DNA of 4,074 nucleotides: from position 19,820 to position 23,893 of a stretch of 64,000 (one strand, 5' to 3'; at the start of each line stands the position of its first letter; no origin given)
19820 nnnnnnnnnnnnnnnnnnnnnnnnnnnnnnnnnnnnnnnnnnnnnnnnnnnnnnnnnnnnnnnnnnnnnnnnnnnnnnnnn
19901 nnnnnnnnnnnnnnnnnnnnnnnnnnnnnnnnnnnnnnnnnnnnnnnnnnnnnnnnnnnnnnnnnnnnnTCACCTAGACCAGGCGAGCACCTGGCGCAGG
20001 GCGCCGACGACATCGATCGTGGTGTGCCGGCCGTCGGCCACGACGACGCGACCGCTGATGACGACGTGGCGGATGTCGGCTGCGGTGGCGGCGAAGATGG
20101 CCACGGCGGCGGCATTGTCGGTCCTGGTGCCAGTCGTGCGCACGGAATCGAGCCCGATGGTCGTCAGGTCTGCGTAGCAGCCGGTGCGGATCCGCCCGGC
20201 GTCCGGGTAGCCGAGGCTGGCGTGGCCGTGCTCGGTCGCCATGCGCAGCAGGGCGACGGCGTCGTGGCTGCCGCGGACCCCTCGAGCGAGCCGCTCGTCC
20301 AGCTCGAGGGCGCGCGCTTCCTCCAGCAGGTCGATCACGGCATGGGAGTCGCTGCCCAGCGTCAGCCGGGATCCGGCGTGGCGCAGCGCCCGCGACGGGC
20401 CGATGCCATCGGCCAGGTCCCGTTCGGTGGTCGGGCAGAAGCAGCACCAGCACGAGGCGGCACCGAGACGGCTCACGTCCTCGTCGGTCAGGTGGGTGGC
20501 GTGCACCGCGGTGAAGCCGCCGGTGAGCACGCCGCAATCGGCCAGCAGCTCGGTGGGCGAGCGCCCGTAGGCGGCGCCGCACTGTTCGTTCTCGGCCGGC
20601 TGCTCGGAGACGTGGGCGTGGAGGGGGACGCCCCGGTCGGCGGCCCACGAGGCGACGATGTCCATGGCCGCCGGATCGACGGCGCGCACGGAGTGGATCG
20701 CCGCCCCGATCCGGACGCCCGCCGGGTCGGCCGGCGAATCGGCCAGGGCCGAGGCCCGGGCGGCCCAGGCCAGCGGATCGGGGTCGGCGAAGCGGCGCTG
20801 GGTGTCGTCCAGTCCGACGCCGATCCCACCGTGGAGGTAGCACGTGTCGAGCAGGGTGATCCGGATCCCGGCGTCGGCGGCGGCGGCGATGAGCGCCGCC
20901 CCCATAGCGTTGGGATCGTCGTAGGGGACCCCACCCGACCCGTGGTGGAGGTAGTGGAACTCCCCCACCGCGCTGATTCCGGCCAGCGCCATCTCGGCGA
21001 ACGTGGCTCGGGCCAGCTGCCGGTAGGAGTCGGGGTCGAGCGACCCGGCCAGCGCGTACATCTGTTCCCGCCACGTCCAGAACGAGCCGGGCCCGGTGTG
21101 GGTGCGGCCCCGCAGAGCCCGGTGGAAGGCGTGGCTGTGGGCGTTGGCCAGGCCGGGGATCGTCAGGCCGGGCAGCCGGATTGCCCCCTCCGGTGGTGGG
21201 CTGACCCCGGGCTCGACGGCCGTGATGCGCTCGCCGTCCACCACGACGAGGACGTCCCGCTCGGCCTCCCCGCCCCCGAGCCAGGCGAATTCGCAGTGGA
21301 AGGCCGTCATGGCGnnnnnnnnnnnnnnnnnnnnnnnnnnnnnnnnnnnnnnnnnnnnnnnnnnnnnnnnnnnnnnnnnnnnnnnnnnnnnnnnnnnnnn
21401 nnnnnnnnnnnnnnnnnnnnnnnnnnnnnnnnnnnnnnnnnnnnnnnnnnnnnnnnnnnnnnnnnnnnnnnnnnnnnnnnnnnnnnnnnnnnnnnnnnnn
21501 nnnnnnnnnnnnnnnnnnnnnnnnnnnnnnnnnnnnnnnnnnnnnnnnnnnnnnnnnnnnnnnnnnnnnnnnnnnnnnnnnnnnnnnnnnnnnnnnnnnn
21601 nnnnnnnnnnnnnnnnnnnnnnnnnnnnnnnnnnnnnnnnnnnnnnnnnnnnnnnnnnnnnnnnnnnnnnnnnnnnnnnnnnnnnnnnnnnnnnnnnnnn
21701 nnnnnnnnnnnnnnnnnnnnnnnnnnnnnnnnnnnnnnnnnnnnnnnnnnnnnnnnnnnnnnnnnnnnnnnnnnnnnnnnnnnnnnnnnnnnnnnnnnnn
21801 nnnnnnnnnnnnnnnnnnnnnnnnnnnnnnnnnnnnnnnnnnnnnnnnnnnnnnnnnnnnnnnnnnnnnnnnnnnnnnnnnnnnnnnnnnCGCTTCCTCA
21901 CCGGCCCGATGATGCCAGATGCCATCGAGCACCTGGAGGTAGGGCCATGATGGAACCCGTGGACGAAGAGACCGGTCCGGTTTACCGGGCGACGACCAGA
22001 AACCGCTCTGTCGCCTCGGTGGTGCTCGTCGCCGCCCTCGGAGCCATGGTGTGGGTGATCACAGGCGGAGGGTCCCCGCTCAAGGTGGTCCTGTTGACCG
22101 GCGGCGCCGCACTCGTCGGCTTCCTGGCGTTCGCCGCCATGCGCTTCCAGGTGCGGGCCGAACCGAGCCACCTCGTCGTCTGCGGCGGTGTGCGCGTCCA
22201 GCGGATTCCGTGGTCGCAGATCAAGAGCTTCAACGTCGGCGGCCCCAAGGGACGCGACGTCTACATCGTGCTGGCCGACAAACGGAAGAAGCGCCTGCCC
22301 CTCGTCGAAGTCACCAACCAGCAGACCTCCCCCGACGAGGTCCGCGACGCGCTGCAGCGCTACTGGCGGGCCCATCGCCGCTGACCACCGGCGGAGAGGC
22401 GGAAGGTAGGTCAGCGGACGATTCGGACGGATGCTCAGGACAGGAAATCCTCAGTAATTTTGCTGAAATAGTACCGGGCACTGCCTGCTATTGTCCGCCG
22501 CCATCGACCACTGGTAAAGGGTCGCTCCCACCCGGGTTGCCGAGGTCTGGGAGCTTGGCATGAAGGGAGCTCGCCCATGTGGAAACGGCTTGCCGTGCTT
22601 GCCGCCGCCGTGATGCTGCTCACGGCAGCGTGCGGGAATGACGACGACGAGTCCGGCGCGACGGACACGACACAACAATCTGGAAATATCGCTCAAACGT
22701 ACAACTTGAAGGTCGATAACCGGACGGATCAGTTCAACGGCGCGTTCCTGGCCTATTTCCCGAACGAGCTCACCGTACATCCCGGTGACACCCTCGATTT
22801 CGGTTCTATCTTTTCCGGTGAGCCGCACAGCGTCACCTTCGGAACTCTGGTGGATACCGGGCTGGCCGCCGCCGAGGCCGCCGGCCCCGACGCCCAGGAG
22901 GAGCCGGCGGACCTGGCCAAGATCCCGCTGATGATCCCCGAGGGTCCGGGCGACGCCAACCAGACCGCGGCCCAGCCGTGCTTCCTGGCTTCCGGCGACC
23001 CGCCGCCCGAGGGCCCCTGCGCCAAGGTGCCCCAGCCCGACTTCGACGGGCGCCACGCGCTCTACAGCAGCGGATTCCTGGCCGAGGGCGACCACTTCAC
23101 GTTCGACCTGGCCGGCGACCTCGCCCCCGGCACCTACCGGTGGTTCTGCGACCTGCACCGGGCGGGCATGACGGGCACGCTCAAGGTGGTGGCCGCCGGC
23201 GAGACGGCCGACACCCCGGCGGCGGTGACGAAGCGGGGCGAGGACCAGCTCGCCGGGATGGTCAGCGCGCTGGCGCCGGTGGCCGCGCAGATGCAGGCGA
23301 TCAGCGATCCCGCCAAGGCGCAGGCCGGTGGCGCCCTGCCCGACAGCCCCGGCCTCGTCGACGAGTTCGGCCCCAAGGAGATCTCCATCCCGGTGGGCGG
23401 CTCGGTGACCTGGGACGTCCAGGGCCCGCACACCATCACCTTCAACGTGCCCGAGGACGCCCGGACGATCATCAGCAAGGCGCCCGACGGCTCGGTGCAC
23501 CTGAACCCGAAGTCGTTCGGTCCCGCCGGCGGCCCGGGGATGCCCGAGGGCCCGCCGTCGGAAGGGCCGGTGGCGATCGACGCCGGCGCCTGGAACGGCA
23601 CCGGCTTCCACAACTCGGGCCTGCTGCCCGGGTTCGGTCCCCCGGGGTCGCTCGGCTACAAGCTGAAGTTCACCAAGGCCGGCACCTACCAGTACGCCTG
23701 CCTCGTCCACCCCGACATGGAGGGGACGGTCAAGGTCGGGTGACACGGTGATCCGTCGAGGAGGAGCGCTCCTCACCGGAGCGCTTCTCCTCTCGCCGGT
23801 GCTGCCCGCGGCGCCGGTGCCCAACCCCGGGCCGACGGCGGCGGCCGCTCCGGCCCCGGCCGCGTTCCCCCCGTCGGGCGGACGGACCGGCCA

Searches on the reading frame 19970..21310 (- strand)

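Call 7: search_protein_families(library=pfam, proteins=[window:19970-21310:-], max_evalue=0.01)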
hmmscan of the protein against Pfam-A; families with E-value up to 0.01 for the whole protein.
window:19970-21310:- (446 aa): 1 family
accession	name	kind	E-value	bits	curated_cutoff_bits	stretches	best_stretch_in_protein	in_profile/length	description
PF01979.26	Amidohydro_1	-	1.4e-40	140.1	25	1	51-423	3-345/345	Amidohydrolase family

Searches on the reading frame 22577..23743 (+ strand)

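Call 71: search_protein_families(library=pfam, proteins=[window:22577-23743:+], max_evalue=0.001)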
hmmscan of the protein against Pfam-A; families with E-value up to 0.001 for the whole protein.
window:22577-23743:+ (388 aa): 2 families
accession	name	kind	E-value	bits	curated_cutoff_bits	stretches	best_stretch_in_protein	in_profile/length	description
PF00127.26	Copper-bind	-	1.3e-11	45.2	21.2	0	361-387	70-98/99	Copper binding proteins, plastocyanin/azurin family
PF13473.12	Cupredoxin_1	-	1.1e-05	25.8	27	0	171-202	73-102/104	Cupredoxin-like domain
